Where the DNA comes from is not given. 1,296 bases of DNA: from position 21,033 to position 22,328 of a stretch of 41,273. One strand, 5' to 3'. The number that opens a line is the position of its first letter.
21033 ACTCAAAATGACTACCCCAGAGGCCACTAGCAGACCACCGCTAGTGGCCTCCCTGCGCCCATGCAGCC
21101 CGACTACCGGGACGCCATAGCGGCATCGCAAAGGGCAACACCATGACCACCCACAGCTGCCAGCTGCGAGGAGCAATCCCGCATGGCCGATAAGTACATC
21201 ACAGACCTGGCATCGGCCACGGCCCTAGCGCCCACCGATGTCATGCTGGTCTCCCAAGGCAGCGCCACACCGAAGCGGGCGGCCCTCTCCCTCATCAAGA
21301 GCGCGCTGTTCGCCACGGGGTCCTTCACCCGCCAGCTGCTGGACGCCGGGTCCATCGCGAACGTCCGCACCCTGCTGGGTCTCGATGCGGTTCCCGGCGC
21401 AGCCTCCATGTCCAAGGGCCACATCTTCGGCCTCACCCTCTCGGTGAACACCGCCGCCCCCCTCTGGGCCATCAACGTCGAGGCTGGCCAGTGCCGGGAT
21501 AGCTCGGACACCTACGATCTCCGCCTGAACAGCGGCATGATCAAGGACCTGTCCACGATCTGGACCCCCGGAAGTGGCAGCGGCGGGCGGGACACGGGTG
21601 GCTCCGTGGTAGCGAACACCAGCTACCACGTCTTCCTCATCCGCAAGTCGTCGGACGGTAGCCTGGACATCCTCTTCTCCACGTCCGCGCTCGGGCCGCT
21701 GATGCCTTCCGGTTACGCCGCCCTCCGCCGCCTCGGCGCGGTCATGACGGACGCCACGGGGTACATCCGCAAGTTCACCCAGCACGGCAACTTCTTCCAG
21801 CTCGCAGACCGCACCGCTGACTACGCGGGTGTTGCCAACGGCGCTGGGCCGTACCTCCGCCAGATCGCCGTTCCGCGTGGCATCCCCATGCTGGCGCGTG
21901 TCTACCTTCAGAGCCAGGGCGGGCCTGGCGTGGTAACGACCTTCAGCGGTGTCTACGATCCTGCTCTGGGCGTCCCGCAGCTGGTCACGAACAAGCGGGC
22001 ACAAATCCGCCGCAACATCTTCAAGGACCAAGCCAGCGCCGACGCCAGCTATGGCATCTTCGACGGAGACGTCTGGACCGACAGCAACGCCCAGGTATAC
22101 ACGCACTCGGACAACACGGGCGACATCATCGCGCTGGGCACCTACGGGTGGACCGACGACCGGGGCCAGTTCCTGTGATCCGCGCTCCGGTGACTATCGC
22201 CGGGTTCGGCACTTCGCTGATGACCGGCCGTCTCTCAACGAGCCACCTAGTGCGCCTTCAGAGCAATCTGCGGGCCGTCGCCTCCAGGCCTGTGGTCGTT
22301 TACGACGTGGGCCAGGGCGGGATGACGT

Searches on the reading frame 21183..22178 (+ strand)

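Call 74: search_protein_families(library=phrogs, max_evalue=0.001, proteins=[window:21183-22178:+])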
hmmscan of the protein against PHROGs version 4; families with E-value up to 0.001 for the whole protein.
window:21183-22178:+ (331 aa): 1 family
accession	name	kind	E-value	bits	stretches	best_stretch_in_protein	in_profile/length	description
phrog_19294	-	tail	2.2e-06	27.8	1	137-325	320-512/520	tail fiber protein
